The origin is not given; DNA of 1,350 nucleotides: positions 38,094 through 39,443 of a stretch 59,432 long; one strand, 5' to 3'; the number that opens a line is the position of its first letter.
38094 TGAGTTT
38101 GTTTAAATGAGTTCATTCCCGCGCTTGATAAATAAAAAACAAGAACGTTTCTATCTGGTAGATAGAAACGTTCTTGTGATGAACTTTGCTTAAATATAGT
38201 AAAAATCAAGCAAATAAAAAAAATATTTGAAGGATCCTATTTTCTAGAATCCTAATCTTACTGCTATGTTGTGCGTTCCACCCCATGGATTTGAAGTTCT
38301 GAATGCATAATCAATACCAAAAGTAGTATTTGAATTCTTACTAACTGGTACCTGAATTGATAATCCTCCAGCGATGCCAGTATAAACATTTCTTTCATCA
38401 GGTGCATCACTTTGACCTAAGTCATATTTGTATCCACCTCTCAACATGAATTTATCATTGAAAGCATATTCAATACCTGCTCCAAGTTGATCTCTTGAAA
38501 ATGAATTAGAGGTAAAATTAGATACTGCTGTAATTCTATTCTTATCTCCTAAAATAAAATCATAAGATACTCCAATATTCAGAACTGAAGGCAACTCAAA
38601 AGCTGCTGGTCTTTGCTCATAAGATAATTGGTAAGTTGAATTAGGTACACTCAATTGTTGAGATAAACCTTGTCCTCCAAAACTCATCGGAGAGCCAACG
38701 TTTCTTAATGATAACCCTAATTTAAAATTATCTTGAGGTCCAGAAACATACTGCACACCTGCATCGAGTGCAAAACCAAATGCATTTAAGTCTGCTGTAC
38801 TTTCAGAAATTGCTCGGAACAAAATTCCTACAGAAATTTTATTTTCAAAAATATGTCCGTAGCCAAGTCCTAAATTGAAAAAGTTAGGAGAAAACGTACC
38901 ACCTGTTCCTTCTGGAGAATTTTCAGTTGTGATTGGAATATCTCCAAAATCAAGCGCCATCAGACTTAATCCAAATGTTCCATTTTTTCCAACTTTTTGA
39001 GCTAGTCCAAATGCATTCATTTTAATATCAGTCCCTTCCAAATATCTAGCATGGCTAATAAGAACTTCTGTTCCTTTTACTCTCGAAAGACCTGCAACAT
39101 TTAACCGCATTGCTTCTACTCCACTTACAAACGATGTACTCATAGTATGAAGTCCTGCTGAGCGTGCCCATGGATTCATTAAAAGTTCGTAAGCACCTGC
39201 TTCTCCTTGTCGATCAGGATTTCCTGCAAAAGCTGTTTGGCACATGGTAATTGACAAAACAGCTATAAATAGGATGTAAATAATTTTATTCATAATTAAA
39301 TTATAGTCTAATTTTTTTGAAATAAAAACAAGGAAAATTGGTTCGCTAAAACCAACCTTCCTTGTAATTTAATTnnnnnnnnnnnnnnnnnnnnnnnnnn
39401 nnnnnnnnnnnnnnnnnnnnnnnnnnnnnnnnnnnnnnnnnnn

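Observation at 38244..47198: Three-gene outer-membrane module: SusD-less giant plug/barrel protein, 1360-aa orphan CTD protein and a PorV/FadL-like barrel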

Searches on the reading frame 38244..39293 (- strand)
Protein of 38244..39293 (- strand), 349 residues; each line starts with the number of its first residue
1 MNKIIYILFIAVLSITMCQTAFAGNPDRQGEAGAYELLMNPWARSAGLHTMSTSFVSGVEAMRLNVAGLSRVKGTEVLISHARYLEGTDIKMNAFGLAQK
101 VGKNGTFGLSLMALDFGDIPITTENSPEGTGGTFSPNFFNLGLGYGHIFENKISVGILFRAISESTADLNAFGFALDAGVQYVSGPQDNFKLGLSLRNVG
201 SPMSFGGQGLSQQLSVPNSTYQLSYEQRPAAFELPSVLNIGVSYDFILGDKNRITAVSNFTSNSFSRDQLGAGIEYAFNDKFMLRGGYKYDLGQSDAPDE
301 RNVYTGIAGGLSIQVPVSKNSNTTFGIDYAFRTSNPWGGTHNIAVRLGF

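Call 3: search_protein_families(library=pfam, proteins=[window:38244-39293:-], max_evalue=0.01)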
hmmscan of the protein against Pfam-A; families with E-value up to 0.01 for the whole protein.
window:38244-39293:- (349 aa): 3 families
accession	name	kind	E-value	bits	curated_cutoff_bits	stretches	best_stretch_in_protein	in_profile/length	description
PF11751.14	PorP_SprF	-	3.4e-06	27.3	22.3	1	134-346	77-272/273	Type IX secretion system membrane protein PorP/SprF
PF13505.12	OMP_b-brl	-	2.6e-05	24.9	28.7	1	173-291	45-154/175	Outer membrane protein beta-barrel domain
PF19572.5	PorV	-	0.0014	18.6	27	0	41-260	20-233/243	Type IX secretion system protein PorV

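Call 4: search_protein_families(library=ncbifam, proteins=[window:38244-39293:-], max_evalue=0.01)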
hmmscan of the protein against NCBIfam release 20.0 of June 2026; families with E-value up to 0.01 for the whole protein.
window:38244-39293:- (349 aa): 5 families
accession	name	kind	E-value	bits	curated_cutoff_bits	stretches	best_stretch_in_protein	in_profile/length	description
NF033709.1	PorV_fam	subfamily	2.4e-39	135.8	90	1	37-347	7-324/326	PorV/PorQ family protein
NF033711.1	T9SS_PorQ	equivalog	2.8e-22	79.2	220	1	12-335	7-321/335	type IX secretion system protein PorQ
NF033710.1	T9SS_OM_PorV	equivalog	8e-19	68.1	250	1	17-260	9-245/367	type IX secretion system outer membrane channel protein PorV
NF052325.1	PorVQ2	equivalog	4.6e-11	42.2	325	1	43-289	36-297/354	putative type IX sorting system protein PorV2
TIGR03519.1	T9SS_PorP_fam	subfamily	8.9e-05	22.1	90.55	1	139-348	99-291/292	PorP/SprF family type IX secretion system membrane protein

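Call 10: search_solved_structures(query=window:38244-39293:-, max_evalue=1)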
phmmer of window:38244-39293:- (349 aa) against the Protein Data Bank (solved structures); distinct sequences matched with E-value up to 1: 0.

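Call 59: search_solved_structures(query=A4, max_evalue=10, show_alignments=0)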
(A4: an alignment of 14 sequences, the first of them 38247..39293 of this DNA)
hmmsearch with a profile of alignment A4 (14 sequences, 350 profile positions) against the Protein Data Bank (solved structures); distinct sequences matched with E-value up to 10: 5.
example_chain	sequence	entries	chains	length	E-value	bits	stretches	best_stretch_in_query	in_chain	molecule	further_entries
6h3i_F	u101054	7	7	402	1.8e-12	50.4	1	7-212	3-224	PorV | Type IX secretion system protein PorV domain-containing protein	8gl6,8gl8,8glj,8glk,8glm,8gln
1p4t_A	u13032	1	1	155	0.29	13.5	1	228-315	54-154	outer membrane protein NspA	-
1a5z_A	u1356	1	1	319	0.41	13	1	28-104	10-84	L-LACTATE DEHYDROGENASE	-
9vus_A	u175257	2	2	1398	2.6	10.4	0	288-343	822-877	Soluble cytochrome b562,2-oxoglutarate receptor 1,Soluble cytochrome b562,2-oxoglutarate r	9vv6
8jbg_B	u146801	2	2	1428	2.6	10.4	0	288-343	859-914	Neuromedin-K receptor (NK3R-pFastbac1) | NK3R-pFastbac1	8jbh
